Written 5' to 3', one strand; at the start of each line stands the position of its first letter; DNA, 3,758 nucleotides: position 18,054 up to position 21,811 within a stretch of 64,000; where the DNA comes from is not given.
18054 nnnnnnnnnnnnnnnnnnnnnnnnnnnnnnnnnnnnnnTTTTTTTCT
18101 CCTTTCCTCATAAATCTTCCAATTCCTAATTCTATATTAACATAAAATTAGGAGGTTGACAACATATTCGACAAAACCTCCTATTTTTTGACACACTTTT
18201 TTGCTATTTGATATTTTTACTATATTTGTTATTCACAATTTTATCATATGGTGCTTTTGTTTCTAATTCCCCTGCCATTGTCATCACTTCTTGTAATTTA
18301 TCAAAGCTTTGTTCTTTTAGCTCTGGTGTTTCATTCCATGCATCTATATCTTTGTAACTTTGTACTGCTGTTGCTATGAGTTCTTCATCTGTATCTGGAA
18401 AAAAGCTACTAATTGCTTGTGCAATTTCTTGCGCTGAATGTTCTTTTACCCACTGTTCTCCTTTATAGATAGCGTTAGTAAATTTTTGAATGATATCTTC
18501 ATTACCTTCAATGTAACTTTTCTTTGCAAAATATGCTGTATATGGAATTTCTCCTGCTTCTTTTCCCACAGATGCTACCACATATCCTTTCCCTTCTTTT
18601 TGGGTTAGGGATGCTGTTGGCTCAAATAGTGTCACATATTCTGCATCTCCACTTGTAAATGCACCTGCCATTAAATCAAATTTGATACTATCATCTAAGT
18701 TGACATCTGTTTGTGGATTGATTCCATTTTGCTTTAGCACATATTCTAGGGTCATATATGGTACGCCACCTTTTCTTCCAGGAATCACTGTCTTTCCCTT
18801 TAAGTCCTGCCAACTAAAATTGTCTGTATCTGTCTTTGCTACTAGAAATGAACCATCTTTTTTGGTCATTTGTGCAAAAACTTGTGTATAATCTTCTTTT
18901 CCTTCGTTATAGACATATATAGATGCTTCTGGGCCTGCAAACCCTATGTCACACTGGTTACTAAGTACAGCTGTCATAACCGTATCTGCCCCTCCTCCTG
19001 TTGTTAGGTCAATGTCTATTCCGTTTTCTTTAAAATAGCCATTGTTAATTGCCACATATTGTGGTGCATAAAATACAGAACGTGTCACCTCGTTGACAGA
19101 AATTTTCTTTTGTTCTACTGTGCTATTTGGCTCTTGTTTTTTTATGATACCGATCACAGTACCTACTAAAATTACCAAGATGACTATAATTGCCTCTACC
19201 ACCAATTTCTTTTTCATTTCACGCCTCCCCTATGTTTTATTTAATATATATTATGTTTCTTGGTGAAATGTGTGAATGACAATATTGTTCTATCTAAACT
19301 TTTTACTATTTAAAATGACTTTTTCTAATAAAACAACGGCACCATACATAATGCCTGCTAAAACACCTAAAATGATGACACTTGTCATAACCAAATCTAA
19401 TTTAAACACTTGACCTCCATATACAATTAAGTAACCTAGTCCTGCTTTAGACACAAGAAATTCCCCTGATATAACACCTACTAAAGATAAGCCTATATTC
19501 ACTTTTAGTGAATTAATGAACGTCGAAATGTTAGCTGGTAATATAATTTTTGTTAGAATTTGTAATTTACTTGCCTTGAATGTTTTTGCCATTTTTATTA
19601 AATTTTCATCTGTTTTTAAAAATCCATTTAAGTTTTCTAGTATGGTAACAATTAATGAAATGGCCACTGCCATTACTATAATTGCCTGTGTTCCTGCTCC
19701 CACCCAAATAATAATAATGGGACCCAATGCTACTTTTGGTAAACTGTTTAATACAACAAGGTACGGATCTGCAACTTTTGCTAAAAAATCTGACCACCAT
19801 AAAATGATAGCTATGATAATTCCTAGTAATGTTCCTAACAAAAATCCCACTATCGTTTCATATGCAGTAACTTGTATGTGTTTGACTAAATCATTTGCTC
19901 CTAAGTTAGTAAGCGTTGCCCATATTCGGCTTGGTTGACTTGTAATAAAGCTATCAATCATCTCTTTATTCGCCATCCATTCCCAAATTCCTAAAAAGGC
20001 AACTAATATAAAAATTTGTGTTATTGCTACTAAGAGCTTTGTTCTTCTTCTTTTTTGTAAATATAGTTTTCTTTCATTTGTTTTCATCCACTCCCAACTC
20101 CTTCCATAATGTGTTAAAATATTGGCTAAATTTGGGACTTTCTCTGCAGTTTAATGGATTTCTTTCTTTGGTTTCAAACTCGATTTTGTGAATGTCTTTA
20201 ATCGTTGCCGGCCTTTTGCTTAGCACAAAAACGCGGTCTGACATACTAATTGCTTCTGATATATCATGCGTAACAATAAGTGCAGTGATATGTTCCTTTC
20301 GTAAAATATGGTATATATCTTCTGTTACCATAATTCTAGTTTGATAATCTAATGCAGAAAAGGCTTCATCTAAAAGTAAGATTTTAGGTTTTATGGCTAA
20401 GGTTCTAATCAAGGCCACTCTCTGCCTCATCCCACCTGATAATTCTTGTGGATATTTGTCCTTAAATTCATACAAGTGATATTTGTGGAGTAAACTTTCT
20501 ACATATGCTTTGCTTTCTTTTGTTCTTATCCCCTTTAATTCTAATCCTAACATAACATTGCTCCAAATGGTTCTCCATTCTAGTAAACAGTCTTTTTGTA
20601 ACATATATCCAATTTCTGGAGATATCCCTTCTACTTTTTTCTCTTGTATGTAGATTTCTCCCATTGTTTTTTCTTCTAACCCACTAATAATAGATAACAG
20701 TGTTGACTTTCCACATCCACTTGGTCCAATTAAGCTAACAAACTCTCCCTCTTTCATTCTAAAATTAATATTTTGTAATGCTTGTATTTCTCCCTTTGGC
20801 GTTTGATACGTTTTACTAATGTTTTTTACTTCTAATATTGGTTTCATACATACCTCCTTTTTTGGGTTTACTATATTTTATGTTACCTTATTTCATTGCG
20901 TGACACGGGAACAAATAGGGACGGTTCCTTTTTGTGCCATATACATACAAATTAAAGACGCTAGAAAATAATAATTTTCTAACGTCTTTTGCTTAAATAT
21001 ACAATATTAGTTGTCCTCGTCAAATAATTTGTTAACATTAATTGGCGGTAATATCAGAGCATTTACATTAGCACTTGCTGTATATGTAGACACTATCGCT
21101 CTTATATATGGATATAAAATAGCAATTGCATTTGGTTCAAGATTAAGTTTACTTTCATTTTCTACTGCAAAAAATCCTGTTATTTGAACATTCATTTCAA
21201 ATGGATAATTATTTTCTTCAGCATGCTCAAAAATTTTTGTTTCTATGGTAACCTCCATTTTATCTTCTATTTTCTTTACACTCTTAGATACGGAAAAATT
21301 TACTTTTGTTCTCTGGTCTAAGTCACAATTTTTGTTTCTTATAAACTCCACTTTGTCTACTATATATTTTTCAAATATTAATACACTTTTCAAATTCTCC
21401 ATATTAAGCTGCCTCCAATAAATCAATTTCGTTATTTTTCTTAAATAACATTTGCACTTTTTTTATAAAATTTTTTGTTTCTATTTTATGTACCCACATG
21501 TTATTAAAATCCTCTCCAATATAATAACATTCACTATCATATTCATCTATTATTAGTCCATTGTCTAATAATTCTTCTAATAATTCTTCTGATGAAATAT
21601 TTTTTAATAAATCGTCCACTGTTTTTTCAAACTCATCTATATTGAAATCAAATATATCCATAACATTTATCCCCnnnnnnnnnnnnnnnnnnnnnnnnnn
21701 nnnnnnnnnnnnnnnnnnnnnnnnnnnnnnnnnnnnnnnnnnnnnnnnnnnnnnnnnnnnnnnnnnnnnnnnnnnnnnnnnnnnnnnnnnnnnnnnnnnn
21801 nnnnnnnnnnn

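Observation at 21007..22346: Three-gene cassette (ART-fold-like protein, small acidic protein, SecB-like chaperone): candidate TAC-type toxin-antitoxin-chaperone module with a toxin class not described for TAC systems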

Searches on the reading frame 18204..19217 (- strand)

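Call 77: search_protein_families(library=pfam, proteins=[window:18204-19217:-], max_evalue=0.00001)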
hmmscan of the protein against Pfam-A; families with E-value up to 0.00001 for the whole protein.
window:18204-19217:- (337 aa): 3 families
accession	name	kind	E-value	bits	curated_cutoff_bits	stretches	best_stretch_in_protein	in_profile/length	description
PF09084.16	NMT1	-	1.5e-20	74.4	20.5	1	51-260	5-212/216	NMT1/THI5 like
PF13379.11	NMT1_2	-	3.7e-16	60.1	24.7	1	49-269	17-251/252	NMT1-like family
PF12974.12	Phosphonate-bd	-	2e-10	40.9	27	1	63-202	25-167/242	ABC transporter, phosphonate, periplasmic substrate-binding protein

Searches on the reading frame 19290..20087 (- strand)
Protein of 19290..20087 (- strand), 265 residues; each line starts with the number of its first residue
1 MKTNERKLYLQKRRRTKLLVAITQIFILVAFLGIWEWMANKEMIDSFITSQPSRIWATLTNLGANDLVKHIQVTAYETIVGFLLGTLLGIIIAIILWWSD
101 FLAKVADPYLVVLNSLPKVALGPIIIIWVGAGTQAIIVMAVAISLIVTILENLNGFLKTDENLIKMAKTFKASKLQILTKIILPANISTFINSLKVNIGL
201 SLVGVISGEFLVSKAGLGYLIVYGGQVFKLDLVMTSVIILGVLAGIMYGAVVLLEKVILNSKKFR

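Call 77: search_protein_families(library=pfam, proteins=[window:19290-20087:-], max_evalue=0.00001)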
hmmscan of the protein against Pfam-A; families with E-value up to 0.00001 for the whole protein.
window:19290-20087:- (265 aa): 1 family
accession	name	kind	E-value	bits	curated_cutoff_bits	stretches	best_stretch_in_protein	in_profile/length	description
PF00528.27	BPD_transp_1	-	2.6e-20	73.4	26.4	1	85-247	1-171/184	Binding-protein-dependent transport system inner membrane component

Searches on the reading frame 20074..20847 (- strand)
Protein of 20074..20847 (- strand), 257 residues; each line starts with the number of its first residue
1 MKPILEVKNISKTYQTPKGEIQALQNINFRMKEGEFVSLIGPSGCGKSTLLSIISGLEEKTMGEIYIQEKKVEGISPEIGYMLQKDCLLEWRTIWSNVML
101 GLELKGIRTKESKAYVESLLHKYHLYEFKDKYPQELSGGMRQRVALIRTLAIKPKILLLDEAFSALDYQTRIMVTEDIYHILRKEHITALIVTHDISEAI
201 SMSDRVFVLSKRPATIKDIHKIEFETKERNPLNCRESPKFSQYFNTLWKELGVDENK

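Call 76: find_encoding_contigs(protein=window:20074-20847:-, flank=5000, max_places=6)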
Protein window:20074-20847:- (257 aa): 2 contigs read that carry it; 2 places shown.
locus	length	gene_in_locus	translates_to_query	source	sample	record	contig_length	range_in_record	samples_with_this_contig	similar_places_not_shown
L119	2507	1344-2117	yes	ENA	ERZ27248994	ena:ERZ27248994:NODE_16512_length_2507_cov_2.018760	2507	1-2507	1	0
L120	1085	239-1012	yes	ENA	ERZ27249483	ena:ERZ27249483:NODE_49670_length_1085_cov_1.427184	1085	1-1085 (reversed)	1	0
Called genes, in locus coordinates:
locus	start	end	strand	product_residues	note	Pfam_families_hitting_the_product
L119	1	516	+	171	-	?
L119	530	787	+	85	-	-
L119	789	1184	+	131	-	PF02556:SecB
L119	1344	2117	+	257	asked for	PF00005:ABC_tran, PF13304:AAA_21 (faint)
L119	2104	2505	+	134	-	?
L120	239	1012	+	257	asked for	PF00005:ABC_tran, PF13304:AAA_21 (faint)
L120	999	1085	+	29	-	?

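Call 77: search_protein_families(library=pfam, proteins=[window:20074-20847:-], max_evalue=0.00001)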
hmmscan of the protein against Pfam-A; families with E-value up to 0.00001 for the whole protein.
window:20074-20847:- (257 aa): 2 families
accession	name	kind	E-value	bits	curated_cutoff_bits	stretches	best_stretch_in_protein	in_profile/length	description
PF00005.33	ABC_tran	-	1.5e-33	116.7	25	1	24-163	1-136/137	ABC transporter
PF13304.12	AAA_21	-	8.2e-06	26.5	27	0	37-71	2-48/304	AAA domain, putative AbiEii toxin, Type IV TA system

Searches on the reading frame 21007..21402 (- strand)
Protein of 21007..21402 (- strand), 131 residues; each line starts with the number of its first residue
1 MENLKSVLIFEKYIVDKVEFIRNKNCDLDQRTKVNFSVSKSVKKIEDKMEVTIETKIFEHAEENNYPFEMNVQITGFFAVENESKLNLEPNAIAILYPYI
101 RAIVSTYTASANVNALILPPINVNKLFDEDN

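Call 3: search_protein_families(library=pfam, proteins=[window:21007-21402:-], max_evalue=1)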
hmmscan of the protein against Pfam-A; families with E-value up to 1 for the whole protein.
window:21007-21402:- (131 aa): 2 families
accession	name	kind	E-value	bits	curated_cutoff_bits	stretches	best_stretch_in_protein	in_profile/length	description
PF02556.19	SecB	-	1.5e-11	44.8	26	1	30-129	33-136/141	Preprotein translocase subunit SecB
PF21902.1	PTM1-like_N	-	0.0094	16.5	27.4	1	12-83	63-132/148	PTM1-like, N-terminal domain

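Call 4: search_protein_families(library=padloc, proteins=[window:21007-21402:-], max_evalue=1)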
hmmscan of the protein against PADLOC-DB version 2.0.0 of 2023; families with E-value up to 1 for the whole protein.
window:21007-21402:- (131 aa): 3 families
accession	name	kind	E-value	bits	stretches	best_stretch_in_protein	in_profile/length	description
PDLC04072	PD-T4-9_C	-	1.3e-18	65.5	1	5-127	3-125/135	-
PDLC04071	PD-T4-9_C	-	4e-06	25.1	1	14-129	9-124/130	-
PDLC04763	PDC-M64C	-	0.00013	20.5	1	4-129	13-142/146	-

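Call 5: search_protein_families(library=ncbifam, proteins=[window:21007-21402:-], max_evalue=1)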
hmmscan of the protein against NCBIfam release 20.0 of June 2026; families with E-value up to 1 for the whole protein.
window:21007-21402:- (131 aa): 10 families
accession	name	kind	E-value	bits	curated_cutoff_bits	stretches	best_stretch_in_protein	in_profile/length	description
TIGR00809.1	secB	equivalog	3.8e-11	43.2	102.8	1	28-128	30-134/140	protein-export chaperone SecB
NF004392.0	PRK05751.1-3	equivalog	6.3e-09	35.8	143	1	29-129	40-145/160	protein-export chaperone SecB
NF004393.0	PRK05751.1-4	equivalog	3.4e-08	33.2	180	1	33-129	45-145/165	protein-export chaperone SecB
NF004394.0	PRK05751.1-5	equivalog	1.8e-06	27.8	181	1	32-129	37-138/156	protein-export chaperone SecB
NF004391.0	PRK05751.1-2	equivalog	8.8e-06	25.5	223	1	31-129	48-150/171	protein-export chaperone SecB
TIGR03656.1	IsdC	equivalog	0.00013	21.9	155.85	1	14-78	85-149/219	heme uptake protein IsdC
NF004390.0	PRK05751.1-1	equivalog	0.0043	16.8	277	1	40-127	47-137/155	protein-export chaperone SecB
NF009590.0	PRK13031.1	equivalog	0.0064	16.8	244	1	50-128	55-137/149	preprotein translocase subunit SecB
TIGR00316.1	cdhC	equivalog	0.0085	14.9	355.95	1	27-85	26-83/460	CO dehydrogenase/CO-methylating acetyl-CoA synthase complex subunit beta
NF003343.0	PRK04358.1-4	equivalog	0.049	12.9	308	1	18-59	61-99/228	hypothetical protein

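Call 33: search_dna_similar(query=window:21007-21402:-, collection=phages, mode=protein, max_evalue=0.01, max_rows=25)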
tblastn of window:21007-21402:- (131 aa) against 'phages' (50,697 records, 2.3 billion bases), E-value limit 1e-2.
Records with a match: 5; places in all: 5; records where one place covers at least 80% of the query: 0.
Best place of each record, by identity: <60% 5.
By first word of the organism name: Streptococcus 3; Latilactobacillus 1; Bacteriophage 1.
By host as written in the record: Latilactobacillus sakei TMW 1.1386 1; Streptococcus gordonii MB666 1; Streptococcus agalactiae BSU451 1; Streptococcus gordonii SK184 1; - 1.
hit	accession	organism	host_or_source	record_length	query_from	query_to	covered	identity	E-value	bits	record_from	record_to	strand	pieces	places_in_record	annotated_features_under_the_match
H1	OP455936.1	Latilactobacillus phage TMW 1.1386 P1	Latilactobacillus sakei TMW 1.1386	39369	46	128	63%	30.4%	3e-4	45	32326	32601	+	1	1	hypothetical protein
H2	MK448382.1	Streptococcus satellite phage Javan245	Streptococcus gordonii MB666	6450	63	129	51%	37.5%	7e-6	49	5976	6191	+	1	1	hypothetical protein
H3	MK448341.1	Streptococcus satellite phage Javan16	Streptococcus agalactiae BSU451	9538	53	129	59%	31.0%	5e-4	44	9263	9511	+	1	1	hypothetical protein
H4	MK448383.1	Streptococcus satellite phage Javan248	Streptococcus gordonii SK184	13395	59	129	54%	31.6%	5e-4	44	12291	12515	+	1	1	hypothetical protein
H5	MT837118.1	Bacteriophage sp.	human fecal samples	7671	72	129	44%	29.5%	3e-3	42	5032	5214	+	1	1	record has no annotation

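Call 74: search_solved_structures(query=window:21007-21402:-, max_evalue=1)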
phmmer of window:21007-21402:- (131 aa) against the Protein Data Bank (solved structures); distinct sequences matched with E-value up to 1: 1.
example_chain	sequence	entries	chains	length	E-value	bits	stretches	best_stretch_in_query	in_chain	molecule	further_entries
1fx3_A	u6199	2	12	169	0.041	17.3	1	30-129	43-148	PROTEIN-EXPORT PROTEIN SECB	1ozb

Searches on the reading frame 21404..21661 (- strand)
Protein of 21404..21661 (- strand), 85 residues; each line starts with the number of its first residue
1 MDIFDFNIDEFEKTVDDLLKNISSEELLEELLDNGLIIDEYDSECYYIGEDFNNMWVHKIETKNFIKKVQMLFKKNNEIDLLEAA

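Call 3: search_protein_families(library=pfam, proteins=[window:21404-21661:-], max_evalue=1)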
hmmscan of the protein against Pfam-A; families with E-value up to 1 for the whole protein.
window:21404-21661:- (85 aa): 1 family
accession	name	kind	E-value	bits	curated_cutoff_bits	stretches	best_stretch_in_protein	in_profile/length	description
PF14076.12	DUF4258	-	0.036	14.8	25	1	24-58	15-54/71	Domain of unknown function (DUF4258)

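Call 4: search_protein_families(library=padloc, proteins=[window:21404-21661:-], max_evalue=1)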
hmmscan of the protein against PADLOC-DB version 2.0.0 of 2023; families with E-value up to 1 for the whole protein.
window:21404-21661:- (85 aa): 0 families

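Call 5: search_protein_families(library=ncbifam, proteins=[window:21404-21661:-], max_evalue=1)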
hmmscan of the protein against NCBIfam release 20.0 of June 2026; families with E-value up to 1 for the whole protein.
window:21404-21661:- (85 aa): 1 family
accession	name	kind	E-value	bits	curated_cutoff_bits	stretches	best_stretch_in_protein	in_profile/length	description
NF008891.0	PRK11924.1-5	subfamily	0.2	11.8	259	0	39-82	82-126/171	RNA polymerase sigma factor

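Call 92: predict_structure(protein=window:21407-21661:-)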
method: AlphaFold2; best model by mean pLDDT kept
length: 85 residues; sequences in the alignment: 1
mean_pLDDT: 68.1   pTM: 0.48
mean pLDDT of the five models: 68.1, 67.5, 66.8, 64.4, 60.2
residues with pLDDT >= 90: 0; 70-90: 46; 50-70: 29; < 50: 10
segments of 3 or more residues with pLDDT < 50: 1-4, 81-85
pLDDT, mean of each block of 10 residues (from residue 1): 57 74 68 73 73 75 78 61 43
secondary structure, 60 per line:
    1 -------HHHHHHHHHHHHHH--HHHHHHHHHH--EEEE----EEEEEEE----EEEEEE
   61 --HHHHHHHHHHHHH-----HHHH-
elements in order: H8-21 H24-33 E36-39 E44-50 E55-60 H63-75 H81-84
